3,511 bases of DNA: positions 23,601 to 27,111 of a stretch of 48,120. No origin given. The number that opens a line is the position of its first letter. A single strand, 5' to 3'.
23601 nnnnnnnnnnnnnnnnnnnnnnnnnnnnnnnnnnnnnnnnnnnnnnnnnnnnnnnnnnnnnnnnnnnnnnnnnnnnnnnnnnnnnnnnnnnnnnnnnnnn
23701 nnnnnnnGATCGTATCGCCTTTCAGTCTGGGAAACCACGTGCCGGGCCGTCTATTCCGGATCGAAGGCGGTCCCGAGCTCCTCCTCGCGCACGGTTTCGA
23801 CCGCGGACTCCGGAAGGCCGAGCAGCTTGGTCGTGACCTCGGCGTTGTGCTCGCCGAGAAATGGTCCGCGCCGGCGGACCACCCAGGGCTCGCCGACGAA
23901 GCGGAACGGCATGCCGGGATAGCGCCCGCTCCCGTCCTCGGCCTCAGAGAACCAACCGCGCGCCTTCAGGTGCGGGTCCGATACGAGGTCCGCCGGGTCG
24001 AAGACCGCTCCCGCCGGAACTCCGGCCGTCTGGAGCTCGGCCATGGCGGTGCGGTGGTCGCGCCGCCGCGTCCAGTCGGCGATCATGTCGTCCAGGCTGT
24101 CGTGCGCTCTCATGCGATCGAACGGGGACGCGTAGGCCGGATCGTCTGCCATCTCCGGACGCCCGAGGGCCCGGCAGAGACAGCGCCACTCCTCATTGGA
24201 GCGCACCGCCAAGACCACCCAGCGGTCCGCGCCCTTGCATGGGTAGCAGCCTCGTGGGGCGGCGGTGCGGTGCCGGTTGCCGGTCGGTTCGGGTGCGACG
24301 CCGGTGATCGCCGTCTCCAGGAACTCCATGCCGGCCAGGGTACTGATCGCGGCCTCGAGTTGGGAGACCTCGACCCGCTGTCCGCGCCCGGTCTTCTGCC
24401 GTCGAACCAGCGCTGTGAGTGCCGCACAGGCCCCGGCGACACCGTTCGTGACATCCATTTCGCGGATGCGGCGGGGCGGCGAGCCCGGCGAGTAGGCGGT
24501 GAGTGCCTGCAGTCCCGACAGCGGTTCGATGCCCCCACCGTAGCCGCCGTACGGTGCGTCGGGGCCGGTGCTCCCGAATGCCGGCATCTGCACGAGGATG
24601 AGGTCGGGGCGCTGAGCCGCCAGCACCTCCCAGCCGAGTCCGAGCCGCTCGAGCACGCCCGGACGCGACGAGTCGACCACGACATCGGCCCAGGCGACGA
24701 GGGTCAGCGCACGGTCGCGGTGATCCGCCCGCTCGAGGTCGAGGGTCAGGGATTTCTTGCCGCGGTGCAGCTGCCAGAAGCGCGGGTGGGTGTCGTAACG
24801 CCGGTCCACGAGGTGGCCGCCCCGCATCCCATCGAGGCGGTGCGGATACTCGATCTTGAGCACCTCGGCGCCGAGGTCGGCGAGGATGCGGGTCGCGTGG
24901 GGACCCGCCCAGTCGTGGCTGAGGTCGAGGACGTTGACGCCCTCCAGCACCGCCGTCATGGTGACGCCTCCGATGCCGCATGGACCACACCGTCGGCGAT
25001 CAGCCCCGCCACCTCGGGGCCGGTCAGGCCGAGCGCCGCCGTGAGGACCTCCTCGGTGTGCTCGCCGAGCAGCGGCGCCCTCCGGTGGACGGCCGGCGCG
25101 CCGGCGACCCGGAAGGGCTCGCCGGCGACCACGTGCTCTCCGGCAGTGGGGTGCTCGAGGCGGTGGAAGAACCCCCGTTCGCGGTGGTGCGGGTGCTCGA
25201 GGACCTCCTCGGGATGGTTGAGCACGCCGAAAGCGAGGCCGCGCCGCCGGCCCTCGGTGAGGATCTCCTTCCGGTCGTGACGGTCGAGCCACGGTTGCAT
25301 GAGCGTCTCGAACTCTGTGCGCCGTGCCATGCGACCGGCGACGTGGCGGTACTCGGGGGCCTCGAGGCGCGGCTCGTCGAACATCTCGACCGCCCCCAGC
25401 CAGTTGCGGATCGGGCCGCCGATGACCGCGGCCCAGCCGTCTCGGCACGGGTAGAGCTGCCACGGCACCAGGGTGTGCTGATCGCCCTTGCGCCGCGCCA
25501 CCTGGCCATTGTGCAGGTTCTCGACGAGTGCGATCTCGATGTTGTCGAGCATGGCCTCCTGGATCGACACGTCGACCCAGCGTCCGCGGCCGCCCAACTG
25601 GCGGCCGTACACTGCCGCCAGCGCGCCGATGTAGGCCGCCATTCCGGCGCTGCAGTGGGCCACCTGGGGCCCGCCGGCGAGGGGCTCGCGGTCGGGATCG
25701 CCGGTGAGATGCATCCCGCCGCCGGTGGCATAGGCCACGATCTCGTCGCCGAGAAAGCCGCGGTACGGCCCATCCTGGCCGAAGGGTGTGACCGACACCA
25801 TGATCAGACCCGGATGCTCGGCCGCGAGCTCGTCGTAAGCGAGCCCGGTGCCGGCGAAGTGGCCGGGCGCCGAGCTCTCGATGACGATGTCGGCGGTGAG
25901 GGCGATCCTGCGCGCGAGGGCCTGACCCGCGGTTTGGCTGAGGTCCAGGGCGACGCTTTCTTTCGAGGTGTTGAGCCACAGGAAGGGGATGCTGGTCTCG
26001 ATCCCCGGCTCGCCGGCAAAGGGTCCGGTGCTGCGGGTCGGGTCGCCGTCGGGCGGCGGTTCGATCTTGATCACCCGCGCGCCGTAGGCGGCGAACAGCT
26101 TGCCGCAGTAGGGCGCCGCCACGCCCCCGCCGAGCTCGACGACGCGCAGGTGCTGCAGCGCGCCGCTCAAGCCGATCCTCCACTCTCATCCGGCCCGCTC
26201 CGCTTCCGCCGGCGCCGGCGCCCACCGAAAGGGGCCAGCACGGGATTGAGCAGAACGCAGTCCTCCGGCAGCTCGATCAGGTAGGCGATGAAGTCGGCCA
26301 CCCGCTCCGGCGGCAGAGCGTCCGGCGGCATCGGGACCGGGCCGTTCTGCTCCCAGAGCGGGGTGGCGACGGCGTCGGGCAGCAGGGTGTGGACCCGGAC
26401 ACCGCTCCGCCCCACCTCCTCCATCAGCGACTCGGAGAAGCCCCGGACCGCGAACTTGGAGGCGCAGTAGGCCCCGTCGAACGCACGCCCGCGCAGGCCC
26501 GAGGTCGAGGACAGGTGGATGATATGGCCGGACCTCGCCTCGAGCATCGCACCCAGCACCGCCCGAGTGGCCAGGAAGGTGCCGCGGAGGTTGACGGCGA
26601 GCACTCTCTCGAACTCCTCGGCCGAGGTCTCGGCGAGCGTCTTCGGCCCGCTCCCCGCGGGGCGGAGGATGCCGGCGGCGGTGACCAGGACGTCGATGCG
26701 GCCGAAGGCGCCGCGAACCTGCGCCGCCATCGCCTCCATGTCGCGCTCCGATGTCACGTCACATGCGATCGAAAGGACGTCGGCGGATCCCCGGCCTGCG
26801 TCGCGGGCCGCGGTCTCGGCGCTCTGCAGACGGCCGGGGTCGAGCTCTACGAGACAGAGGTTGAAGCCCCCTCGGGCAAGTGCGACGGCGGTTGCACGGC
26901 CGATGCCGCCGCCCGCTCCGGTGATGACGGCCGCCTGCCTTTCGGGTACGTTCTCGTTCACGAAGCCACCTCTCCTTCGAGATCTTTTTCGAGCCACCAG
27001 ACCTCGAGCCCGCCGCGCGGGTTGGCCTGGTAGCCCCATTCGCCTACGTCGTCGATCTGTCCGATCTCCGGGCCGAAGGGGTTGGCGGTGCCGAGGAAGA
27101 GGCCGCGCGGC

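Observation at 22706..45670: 22-kb translationally coupled pfa/hgl-like PKS operon whose accessory genes do not match the PUFA, heterocyst-glycolipid or olefin-synthase layouts I know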

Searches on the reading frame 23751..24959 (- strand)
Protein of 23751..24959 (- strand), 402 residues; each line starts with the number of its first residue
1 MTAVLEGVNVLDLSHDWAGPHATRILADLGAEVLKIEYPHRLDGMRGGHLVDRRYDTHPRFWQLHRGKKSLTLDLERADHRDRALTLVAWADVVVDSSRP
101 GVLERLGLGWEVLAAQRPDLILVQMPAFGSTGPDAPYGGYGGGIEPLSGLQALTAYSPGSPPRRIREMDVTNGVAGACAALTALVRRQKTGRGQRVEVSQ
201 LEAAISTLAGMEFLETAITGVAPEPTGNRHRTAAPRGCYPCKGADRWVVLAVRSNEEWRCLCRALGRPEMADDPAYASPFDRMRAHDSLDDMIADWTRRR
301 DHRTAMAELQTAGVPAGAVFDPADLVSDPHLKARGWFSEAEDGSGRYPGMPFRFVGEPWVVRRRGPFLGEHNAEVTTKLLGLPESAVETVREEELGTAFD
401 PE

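Call 7: search_protein_families(library=pfam, proteins=[window:23751-24959:-], max_evalue=0.001)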
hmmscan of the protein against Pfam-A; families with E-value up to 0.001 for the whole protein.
window:23751-24959:- (402 aa): 1 family
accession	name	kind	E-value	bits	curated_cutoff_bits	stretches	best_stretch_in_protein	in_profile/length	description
PF02515.22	CoA_transf_3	-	3.2e-100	336.2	23.3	1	5-372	1-366/366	CoA-transferase family III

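Call 14: search_protein_families(library=ncbifam, proteins=[window:23751-24959:-], max_evalue=0.00001)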
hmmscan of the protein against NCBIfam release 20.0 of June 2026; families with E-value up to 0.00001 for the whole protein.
window:23751-24959:- (402 aa): 7 families
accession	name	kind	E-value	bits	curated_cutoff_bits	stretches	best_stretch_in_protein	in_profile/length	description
NF052585.1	SucGlutTfsCaiB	equivalog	1.7e-53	181.6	750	1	4-379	7-388/394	succinate--glutarate CoA-transferase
NF041294.1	Scnl_mescCoAtase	equivalog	2.4e-53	181.6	700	1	4-375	3-379/381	succinyl-CoA:mesaconate CoA-transferase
NF003809.0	PRK05398.1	subfamily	3.1e-51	174.2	442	2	1-205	1-205/416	formyl-CoA transferase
TIGR03253.1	oxalate_frc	equivalog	5.7e-50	170.2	504.2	2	3-204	2-203/416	formyl-CoA transferase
NF008511.0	PRK11430.1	equivalog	4.8e-47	160.9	522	1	5-356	10-355/381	CoA:oxalate CoA-transferase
NF002914.1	PRK03525.1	equivalog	2.4e-21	76.1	413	1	4-388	9-389/400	L-carnitine CoA-transferase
TIGR04253.1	mesacon_CoA_iso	equivalog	5.7e-14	51.9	725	1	4-394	2-398/403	2-methylfumaryl-CoA isomerase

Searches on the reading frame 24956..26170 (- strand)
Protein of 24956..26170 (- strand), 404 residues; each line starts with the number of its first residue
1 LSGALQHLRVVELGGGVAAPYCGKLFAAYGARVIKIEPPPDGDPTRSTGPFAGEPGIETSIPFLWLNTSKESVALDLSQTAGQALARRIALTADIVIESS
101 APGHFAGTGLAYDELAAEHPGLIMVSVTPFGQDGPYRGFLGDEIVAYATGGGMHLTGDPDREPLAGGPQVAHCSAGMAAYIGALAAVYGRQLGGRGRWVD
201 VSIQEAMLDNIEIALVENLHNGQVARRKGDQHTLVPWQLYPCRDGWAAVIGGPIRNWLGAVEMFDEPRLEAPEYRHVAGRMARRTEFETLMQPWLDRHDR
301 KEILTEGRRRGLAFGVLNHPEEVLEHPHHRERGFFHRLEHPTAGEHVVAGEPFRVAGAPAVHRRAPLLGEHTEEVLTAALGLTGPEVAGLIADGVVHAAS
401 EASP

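Call 7: search_protein_families(library=pfam, proteins=[window:24956-26170:-], max_evalue=0.001)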
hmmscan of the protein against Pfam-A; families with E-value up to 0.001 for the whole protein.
window:24956-26170:- (404 aa): 1 family
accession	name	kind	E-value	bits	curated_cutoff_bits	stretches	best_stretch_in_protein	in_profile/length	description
PF02515.22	CoA_transf_3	-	6.5e-91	305.6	23.3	1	5-372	1-366/366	CoA-transferase family III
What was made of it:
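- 24956..26170 (-): Family III CoA-transferase 1, 404 aa, TTG start. Pfam PF02515 (call 7).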

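Call 14: search_protein_families(library=ncbifam, proteins=[window:24956-26170:-], max_evalue=0.00001)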
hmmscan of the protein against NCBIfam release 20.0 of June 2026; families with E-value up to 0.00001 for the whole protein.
window:24956-26170:- (404 aa): 7 families
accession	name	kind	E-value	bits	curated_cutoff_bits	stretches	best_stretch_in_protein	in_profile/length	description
NF041294.1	Scnl_mescCoAtase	equivalog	3.2e-53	181.2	700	1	3-376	2-380/381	succinyl-CoA:mesaconate CoA-transferase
NF003809.0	PRK05398.1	subfamily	1.3e-51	175.5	442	2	2-216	2-213/416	formyl-CoA transferase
NF052585.1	SucGlutTfsCaiB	equivalog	2.6e-50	171.2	750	1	5-377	8-386/394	succinate--glutarate CoA-transferase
TIGR03253.1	oxalate_frc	equivalog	4.7e-49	167.2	504.2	2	4-217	3-213/416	formyl-CoA transferase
NF008511.0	PRK11430.1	equivalog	3.1e-35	122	522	1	3-374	8-374/381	CoA:oxalate CoA-transferase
NF002914.1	PRK03525.1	equivalog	2e-26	92.9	413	1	3-397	8-398/400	L-carnitine CoA-transferase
TIGR04253.1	mesacon_CoA_iso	equivalog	1.4e-17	63.8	725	2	3-229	1-222/403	2-methylfumaryl-CoA isomerase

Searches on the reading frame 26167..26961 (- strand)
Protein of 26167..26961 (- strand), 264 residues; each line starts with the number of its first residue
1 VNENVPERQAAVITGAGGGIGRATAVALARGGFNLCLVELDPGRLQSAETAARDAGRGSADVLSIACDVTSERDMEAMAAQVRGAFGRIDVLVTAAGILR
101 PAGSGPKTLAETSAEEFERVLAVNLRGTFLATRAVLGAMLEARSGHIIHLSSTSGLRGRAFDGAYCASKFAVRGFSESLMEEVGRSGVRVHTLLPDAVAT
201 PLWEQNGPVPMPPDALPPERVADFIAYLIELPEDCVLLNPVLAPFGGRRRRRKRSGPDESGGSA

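Call 7: search_protein_families(library=pfam, proteins=[window:26167-26961:-], max_evalue=0.001)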
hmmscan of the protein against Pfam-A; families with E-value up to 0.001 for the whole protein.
window:26167-26961:- (264 aa): 3 families
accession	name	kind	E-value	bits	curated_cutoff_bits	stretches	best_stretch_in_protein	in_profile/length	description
PF00106.31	adh_short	-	1.1e-49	169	26.6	1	10-205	2-189/195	short chain dehydrogenase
PF13561.12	adh_short_C2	-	1.6e-38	133.1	27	1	15-205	1-183/236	Enoyl-(Acyl carrier protein) reductase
PF08659.16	KR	-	1.6e-14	54.7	22.6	1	12-179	4-163/180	KR domain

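Call 14: search_protein_families(library=ncbifam, proteins=[window:26167-26961:-], max_evalue=0.00001)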
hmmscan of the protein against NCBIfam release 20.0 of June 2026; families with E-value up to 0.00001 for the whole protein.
window:26167-26961:- (264 aa): 209 families (the best 25 are shown)
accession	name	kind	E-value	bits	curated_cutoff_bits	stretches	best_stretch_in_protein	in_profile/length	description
NF005806.0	PRK07666.1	equivalog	7.3e-49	166.2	286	1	8-234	7-226/239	3-ketoacyl-ACP reductase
NF009466.0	PRK12826.1-2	subfamily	6.6e-42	143.7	222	1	8-205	3-194/248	3-oxoacyl-ACP reductase FabG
NF005672.0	PRK07454.1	equivalog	5.6e-41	140.3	234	1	7-247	5-239/241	SDR family oxidoreductase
NF004825.0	PRK06181.1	equivalog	8.5e-40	136.7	215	1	7-202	5-192/268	SDR family oxidoreductase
NF005495.0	PRK07109.1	subfamily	9e-40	136.9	264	1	6-227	6-226/334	SDR family oxidoreductase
NF005559.1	PRK07231.1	subfamily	9.7e-40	136.6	215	1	9-205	5-193/249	glucose 1-dehydrogenase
TIGR01963.1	PHB_DH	subfamily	1e-39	136.3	307.05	1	9-205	2-190/255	3-hydroxybutyrate dehydrogenase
NF004198.0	PRK05653.1-3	equivalog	1.1e-38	133.2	296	1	7-203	6-194/248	3-oxoacyl-ACP reductase FabG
NF005878.0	PRK07825.1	subfamily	4.2e-38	131.3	287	1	9-242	10-230/278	short chain dehydrogenase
NF005594.0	PRK07326.1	equivalog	5.5e-38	130.8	271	1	7-234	5-221/237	SDR family oxidoreductase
NF004514.1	PRK05855.1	equivalog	6.5e-37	127.3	455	1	9-203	314-501/578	SDR family oxidoreductase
NF009093.0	PRK12429.1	subfamily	1.1e-36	126.5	258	1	8-205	5-194/259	3-hydroxybutyrate dehydrogenase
NF004791.0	PRK06138.1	equivalog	1.7e-36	125.9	312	1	9-205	6-193/252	SDR family oxidoreductase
NF004526.0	PRK05872.1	subfamily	1.8e-36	125.8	276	1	8-201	10-193/297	short-chain dehydrogenase/reductase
TIGR01830.1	3oxo_ACP_reduc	equivalog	2.3e-36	125.7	297.75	1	11-202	1-185/239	3-oxoacyl-[acyl-carrier-protein] reductase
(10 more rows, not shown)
